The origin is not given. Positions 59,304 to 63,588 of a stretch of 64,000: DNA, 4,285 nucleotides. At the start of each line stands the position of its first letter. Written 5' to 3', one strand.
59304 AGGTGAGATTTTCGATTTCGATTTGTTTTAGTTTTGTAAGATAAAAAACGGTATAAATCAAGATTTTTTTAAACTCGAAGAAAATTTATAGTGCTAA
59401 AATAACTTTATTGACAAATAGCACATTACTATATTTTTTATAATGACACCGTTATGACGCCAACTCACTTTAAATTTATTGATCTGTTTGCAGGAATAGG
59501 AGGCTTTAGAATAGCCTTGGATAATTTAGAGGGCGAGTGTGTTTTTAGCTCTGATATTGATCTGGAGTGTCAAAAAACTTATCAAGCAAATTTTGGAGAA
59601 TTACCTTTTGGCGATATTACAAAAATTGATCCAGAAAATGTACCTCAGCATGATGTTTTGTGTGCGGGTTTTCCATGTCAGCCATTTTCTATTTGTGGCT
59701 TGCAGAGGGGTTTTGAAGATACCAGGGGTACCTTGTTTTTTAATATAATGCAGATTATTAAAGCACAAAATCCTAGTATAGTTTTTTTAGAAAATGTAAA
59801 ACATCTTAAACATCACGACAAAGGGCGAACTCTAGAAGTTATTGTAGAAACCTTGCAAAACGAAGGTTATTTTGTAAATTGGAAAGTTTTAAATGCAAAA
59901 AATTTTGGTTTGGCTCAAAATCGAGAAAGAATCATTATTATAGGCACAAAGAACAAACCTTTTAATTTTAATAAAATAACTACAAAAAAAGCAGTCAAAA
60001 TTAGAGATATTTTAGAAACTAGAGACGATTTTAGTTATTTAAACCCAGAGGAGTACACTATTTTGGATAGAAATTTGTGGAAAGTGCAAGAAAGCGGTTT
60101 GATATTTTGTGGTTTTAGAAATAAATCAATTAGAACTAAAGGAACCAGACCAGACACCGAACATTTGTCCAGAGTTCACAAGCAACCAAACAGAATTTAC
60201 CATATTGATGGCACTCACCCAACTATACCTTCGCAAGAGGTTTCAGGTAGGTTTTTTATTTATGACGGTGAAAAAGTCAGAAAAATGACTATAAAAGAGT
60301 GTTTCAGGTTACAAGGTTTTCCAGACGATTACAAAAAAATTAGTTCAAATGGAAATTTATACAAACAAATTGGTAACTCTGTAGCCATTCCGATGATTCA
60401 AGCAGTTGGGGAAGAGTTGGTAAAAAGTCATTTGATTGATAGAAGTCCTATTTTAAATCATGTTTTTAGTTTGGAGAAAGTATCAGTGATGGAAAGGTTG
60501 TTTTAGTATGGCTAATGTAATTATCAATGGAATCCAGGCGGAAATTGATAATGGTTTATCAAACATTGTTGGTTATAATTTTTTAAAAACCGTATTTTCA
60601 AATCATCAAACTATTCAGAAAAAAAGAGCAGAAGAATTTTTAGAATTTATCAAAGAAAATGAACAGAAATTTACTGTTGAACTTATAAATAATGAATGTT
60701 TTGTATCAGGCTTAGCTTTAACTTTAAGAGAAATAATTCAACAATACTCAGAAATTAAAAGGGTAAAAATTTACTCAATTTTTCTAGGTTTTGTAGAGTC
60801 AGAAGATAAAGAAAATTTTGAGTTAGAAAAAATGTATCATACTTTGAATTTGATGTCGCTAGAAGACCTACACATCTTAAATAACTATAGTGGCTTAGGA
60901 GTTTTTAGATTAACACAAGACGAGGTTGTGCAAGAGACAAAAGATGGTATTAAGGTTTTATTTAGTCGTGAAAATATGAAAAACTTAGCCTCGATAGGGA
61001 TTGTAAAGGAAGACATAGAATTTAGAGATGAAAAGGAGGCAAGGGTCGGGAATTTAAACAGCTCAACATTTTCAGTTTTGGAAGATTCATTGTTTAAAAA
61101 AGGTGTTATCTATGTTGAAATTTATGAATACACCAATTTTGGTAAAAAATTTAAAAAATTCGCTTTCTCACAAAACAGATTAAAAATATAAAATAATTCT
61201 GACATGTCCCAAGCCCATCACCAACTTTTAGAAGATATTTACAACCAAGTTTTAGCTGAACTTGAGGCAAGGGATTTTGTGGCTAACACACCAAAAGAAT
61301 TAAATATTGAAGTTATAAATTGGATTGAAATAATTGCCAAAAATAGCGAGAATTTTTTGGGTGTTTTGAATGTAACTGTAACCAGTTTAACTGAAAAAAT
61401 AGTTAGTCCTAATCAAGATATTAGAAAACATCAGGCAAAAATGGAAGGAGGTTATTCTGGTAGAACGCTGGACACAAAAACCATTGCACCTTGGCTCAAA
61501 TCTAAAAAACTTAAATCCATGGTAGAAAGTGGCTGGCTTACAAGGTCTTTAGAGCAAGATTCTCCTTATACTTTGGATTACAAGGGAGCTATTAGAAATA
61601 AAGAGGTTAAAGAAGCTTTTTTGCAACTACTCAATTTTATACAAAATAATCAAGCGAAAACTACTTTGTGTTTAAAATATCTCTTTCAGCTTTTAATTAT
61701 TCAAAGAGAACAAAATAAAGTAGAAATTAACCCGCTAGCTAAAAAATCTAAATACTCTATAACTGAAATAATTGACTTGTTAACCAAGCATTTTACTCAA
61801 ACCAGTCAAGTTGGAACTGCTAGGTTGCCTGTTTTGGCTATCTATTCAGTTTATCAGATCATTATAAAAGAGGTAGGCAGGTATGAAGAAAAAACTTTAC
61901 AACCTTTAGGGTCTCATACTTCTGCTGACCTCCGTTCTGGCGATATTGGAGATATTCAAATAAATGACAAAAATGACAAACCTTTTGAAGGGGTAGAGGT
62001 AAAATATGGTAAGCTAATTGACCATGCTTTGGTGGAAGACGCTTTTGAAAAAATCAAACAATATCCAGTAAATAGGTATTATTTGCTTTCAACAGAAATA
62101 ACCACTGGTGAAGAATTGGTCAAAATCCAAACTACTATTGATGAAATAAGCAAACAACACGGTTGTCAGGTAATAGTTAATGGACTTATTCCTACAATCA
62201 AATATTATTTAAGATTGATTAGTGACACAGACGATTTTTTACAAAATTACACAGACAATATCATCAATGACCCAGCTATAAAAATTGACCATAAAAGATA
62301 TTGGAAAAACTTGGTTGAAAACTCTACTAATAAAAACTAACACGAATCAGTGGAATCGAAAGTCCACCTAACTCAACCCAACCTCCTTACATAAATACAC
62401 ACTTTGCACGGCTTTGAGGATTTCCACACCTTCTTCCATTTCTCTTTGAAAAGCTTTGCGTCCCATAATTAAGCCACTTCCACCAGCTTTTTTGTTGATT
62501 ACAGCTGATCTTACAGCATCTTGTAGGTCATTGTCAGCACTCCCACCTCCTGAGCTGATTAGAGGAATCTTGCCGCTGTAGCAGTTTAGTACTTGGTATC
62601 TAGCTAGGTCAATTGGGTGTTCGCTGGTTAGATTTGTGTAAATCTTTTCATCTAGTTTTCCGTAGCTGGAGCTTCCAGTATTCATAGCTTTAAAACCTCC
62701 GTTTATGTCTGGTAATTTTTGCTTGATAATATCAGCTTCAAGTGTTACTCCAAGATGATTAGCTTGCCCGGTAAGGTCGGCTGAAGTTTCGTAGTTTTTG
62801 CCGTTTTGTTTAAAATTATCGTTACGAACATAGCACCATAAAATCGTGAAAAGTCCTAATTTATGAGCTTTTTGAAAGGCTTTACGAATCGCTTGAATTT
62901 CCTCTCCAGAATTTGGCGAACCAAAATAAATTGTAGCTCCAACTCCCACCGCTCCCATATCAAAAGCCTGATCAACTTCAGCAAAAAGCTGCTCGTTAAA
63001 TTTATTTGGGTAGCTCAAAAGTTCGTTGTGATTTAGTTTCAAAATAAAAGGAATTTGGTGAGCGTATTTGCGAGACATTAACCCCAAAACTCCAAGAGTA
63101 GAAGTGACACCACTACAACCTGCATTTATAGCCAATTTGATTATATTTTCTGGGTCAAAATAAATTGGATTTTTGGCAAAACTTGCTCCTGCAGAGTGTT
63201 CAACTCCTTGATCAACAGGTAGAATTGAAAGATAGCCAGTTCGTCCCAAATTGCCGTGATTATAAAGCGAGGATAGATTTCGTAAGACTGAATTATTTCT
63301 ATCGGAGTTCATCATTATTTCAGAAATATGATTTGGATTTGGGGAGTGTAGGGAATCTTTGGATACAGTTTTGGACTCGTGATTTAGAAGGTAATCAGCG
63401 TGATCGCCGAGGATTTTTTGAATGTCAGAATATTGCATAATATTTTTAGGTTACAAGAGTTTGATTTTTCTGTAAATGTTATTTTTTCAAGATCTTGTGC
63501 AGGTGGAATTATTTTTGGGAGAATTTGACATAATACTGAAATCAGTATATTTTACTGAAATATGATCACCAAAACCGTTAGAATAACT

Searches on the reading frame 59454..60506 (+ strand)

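Call 65: search_protein_families(library=pfam, proteins=[window:59454-60506:+], max_evalue=0.00001)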
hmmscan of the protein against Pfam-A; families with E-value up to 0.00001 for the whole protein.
window:59454-60506:+ (350 aa): 1 family
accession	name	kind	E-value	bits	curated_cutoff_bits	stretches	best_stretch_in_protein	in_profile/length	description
PF00145.23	DNA_methylase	-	5.7e-97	325.5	22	1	6-323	1-323/324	C-5 cytosine-specific DNA methylase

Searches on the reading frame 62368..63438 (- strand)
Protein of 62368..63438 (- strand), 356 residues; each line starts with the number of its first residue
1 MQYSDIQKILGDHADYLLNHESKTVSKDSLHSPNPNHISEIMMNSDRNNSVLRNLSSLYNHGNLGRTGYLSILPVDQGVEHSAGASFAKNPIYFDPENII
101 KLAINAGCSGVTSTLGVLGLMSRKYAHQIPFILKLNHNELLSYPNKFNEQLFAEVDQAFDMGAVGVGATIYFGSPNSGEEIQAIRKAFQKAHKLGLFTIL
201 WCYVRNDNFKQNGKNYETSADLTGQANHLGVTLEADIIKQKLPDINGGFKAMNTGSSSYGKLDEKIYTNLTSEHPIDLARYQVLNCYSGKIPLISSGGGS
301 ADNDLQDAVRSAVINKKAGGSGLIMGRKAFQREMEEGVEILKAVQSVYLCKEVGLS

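Call 65: search_protein_families(library=pfam, proteins=[window:62368-63438:-], max_evalue=0.00001)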
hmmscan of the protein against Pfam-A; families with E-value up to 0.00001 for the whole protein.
window:62368-63438:- (356 aa): 1 family
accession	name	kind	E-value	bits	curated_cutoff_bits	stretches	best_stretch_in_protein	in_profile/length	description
PF01791.15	DeoC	-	4.2e-56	190.6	23.8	1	71-332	2-229/229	DeoC/LacD family aldolase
